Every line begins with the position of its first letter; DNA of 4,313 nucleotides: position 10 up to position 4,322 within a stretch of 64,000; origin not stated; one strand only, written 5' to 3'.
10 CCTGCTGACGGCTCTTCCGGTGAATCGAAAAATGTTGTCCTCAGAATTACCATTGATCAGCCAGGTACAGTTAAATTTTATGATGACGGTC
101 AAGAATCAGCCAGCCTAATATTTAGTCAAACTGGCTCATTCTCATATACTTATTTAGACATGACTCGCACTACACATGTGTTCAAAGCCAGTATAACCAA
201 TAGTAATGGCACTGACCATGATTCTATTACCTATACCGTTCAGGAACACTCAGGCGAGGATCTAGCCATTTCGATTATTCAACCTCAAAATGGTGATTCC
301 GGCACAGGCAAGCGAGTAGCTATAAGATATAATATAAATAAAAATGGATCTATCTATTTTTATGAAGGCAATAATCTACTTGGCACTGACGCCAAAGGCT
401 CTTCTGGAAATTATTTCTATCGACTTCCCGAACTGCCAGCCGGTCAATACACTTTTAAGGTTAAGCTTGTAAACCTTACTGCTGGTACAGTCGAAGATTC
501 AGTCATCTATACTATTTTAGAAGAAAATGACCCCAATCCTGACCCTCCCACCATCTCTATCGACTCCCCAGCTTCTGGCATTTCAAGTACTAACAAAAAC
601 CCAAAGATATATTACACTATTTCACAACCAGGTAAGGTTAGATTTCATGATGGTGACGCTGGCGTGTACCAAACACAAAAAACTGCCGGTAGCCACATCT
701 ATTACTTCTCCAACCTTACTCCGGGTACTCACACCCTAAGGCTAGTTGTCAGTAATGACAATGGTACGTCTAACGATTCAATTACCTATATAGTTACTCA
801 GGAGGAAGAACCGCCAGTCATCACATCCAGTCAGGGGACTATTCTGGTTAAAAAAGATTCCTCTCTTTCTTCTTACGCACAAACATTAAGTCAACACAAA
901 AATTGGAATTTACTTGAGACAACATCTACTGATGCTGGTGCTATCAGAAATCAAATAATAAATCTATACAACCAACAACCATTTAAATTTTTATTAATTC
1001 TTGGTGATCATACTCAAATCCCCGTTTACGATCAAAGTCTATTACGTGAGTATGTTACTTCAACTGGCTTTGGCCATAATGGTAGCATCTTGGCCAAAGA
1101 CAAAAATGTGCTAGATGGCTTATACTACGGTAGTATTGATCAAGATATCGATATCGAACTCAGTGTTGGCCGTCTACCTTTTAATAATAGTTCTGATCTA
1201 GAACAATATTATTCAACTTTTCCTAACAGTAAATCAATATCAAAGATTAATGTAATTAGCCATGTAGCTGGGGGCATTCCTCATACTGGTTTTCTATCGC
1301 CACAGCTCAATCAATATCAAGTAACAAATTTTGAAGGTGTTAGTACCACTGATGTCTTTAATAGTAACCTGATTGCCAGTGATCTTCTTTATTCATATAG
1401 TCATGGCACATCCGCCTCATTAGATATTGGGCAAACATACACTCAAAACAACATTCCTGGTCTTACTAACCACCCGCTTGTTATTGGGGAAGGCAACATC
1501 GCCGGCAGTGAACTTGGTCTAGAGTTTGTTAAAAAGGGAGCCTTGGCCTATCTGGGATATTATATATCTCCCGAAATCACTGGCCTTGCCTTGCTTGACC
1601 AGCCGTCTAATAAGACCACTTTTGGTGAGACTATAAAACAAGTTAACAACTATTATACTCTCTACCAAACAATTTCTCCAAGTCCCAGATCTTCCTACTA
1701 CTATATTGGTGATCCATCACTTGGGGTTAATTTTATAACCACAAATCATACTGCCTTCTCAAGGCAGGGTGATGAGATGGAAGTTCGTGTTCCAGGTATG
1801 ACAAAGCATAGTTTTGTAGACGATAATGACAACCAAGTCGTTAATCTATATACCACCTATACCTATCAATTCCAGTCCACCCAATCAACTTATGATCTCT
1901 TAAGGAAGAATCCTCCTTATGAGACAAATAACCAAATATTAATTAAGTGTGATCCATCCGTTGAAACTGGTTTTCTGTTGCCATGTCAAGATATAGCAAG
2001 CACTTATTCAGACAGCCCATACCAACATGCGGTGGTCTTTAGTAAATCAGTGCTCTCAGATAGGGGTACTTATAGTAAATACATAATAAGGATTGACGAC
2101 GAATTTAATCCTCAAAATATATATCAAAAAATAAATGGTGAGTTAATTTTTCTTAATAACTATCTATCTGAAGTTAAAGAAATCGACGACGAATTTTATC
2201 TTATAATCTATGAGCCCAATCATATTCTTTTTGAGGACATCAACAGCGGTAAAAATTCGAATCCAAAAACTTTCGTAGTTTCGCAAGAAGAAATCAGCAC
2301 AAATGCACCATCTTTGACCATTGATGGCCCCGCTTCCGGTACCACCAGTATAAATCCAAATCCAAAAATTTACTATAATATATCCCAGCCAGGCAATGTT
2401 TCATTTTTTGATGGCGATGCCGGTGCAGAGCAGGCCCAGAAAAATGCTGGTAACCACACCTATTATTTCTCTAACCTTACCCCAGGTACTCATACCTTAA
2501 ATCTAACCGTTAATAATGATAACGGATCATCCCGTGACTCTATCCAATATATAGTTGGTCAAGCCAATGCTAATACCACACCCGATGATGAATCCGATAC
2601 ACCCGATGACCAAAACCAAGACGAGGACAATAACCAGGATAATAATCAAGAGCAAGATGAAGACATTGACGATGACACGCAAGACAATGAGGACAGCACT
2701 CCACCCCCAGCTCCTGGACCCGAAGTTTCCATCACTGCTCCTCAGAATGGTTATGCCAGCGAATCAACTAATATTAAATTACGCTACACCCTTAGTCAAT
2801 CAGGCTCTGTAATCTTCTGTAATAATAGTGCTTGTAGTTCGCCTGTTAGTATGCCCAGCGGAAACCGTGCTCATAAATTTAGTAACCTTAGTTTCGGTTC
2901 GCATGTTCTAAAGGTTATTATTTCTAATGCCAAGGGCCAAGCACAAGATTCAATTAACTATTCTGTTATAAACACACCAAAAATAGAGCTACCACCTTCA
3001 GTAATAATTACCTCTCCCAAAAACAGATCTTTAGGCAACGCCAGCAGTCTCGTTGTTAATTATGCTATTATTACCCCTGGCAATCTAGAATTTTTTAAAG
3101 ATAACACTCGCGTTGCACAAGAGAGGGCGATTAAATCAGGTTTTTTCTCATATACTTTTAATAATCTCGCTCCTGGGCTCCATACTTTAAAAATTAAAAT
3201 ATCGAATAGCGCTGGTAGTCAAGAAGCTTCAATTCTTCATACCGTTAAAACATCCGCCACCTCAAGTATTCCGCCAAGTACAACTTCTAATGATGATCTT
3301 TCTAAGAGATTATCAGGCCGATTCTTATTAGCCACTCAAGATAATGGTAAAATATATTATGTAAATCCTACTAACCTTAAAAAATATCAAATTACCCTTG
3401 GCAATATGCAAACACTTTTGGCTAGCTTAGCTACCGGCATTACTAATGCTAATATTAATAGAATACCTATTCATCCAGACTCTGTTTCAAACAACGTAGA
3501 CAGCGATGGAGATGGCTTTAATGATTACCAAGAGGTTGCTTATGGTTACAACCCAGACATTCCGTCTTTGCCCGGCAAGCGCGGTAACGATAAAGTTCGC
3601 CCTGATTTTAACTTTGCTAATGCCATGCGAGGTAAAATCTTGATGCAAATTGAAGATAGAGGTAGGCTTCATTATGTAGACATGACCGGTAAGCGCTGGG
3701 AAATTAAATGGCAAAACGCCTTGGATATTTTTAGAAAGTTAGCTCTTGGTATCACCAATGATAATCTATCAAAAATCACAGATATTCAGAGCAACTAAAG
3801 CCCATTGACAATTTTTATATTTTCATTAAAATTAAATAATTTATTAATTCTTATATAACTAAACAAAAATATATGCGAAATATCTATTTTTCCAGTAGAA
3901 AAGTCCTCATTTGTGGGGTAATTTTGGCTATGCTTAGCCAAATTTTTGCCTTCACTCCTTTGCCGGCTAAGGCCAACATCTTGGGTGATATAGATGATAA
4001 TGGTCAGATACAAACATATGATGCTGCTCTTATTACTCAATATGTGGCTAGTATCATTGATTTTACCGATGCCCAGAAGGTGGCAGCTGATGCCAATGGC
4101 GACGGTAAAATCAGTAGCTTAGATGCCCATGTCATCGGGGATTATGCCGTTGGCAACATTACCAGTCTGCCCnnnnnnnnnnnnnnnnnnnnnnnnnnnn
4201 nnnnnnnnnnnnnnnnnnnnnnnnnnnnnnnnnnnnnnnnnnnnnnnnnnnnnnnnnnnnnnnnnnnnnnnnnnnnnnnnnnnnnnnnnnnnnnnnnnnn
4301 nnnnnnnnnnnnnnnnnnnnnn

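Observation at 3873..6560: Dockerin-like N-terminus plus CARDB-like repeat array plus duplicated Cys-rich modules in a 1741-aa secreted protein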

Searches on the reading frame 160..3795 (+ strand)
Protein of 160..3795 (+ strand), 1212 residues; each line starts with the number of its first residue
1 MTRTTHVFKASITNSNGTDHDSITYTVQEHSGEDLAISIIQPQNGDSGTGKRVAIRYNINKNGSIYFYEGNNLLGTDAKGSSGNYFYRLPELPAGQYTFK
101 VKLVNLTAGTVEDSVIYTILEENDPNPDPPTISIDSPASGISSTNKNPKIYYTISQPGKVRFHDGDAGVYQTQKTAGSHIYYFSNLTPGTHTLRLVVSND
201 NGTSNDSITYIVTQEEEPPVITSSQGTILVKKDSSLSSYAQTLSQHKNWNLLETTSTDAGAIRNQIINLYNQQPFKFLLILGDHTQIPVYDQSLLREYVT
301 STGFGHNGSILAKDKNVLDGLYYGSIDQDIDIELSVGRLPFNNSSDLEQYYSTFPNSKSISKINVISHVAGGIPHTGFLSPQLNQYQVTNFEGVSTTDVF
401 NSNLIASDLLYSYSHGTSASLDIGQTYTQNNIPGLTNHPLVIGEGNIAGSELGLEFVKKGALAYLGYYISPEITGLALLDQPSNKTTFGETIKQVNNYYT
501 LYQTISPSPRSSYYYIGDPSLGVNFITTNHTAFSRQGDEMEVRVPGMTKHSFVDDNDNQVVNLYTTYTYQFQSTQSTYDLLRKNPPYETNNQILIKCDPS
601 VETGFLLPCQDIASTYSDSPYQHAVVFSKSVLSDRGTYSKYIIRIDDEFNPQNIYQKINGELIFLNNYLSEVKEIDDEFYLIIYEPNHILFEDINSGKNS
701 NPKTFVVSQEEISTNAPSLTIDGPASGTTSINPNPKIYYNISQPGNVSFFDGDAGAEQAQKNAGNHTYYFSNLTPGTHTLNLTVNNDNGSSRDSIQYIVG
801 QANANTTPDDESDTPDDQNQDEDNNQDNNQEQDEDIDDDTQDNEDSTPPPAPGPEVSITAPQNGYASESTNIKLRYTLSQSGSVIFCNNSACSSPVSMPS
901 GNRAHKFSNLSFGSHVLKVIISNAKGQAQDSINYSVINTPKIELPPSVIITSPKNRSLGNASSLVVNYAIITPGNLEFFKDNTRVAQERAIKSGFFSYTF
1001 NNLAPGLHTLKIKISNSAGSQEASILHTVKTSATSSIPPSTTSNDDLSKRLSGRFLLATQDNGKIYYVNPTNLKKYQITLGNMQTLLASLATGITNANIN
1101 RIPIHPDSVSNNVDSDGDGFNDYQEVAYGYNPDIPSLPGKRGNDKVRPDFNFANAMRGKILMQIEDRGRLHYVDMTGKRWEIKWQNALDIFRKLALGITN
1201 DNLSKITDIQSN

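Call 5: search_protein_families(library=pfam, proteins=[window:160-3795:+], max_evalue=1)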
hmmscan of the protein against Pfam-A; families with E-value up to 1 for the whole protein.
window:160-3795:+ (1212 aa): 15 families
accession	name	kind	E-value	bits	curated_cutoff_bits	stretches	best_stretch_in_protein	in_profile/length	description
PF16640.11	Big_3_5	-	1.6e-13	51.5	35.5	2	737-785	26-70/88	Bacterial Ig-like domain (group 3)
PF17957.7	Big_7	-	2.3e-13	51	24.1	2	37-101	3-70/70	Bacterial Ig domain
PF07495.19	Y_Y_Y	-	9.8e-10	38.6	26.6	2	175-210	25-58/65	Y_Y_Y domain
PF00801.26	PKD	-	3.2e-08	33.9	23.5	2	162-212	36-80/80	PKD domain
PF16967.11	TcfC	-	4.9e-08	32.9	29.4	1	736-796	4-64/68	E-set like domain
PF24421.1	Ig_J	-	8.5e-08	32.7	29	0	165-206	52-93/104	Tip attachment protein J, Ig-like domain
PF18884.5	TSP3_bac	-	0.00011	22.4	25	1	1114-1129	1-16/22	Bacterial TSP3 repeat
PF14524.12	Wzt_C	-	0.0002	21.8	30.4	1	962-1033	47-125/143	Wzt C-terminal domain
PF14347.11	DUF4399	-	0.00022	21.9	28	0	185-206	57-78/91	Domain of unknown function (DUF4399)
PF18911.6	PKD_4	-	0.00042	20.7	27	2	751-793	43-77/85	PKD domain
PF25059.1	FN3_DSCAM-DSCAML_C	-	0.00063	20.5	39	0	997-1039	46-89/89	DSCAM/DSCAML C-terminal Fn3-like domain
PF22352.2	K319L-like_PKD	-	0.0038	17.6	27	0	761-795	45-80/84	K319L-like, PKD domain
PF22433.2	MtxA_IG-like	-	0.0075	16.6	26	0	87-105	48-66/83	Magnetotaxis protein MtxA, Immunoglobulin-like domain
PF17996.7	CE2_N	-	0.023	15.2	27.9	0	164-203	49-88/108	Carbohydrate esterase 2 N-terminal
PF13620.12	CarboxypepD_reg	-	0.051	14.4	32.3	0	87-110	40-63/82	Carboxypeptidase regulatory-like domain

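Call 6: search_protein_families(library=ncbifam, proteins=[window:160-3795:+], max_evalue=1)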
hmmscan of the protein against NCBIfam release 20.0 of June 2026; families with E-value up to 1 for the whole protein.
window:160-3795:+ (1212 aa): 3 families
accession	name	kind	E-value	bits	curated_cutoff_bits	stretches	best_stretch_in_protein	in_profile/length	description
NF033930.1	pneumo_PspA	exception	0.05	12.3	850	1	806-869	385-448/659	pneumococcal surface protein A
NF052588.1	RnaseEMycob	equivalog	0.45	8.2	1400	1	801-845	844-893/945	ribonuclease E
NF041940.1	choice_anch_X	domain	0.46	10.2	25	0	994-1013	17-36/37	choice-of-anchor X domain-containing protein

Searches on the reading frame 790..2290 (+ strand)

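Call 78: search_solved_structures(query=window:790-2290:+, max_evalue=10)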
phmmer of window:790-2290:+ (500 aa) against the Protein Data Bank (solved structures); distinct sequences matched with E-value up to 10: 6.
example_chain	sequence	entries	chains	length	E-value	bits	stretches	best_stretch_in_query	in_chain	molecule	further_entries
5cyw_B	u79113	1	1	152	0.014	17.2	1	446-477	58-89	Interferon antagonist C7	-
3ebv_A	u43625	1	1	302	0.15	13.8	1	194-278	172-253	Chinitase A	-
7tbs_A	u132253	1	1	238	0.22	13.3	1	367-436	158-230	Glutaredoxin 2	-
8ip8_bl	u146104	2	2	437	0.25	13.1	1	380-486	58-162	eukaryotic release factor 1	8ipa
6t9i_F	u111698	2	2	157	0.39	12.5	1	194-264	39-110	Transcription initiation factor TFIID subunit 9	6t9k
7qep_L7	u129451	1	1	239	1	11.1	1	59-115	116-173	60S ribosomal protein L7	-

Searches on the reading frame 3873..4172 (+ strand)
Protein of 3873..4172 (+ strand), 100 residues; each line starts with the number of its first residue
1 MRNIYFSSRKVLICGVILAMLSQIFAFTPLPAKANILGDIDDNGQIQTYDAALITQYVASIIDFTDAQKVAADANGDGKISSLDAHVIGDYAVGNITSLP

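Call 9: search_protein_families(library=pfam, proteins=[window:3873-4172:+], max_evalue=10)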
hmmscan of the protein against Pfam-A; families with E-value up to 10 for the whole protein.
window:3873-4172:+ (100 aa): 4 families
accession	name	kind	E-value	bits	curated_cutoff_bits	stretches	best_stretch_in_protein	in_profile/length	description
PF00404.24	Dockerin_1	-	1e-11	45.3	22.9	1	37-88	1-52/57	Dockerin type I domain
PF13202.12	EF-hand_5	-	0.015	15.2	25.9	1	71-82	7-18/25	EF hand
PF05767.17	Pox_A14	-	0.018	15.6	27.7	1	9-29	12-32/93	Poxvirus virion envelope protein A14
PF00036.39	EF-hand_1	-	0.62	10.2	25.4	1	72-81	9-18/29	EF hand domain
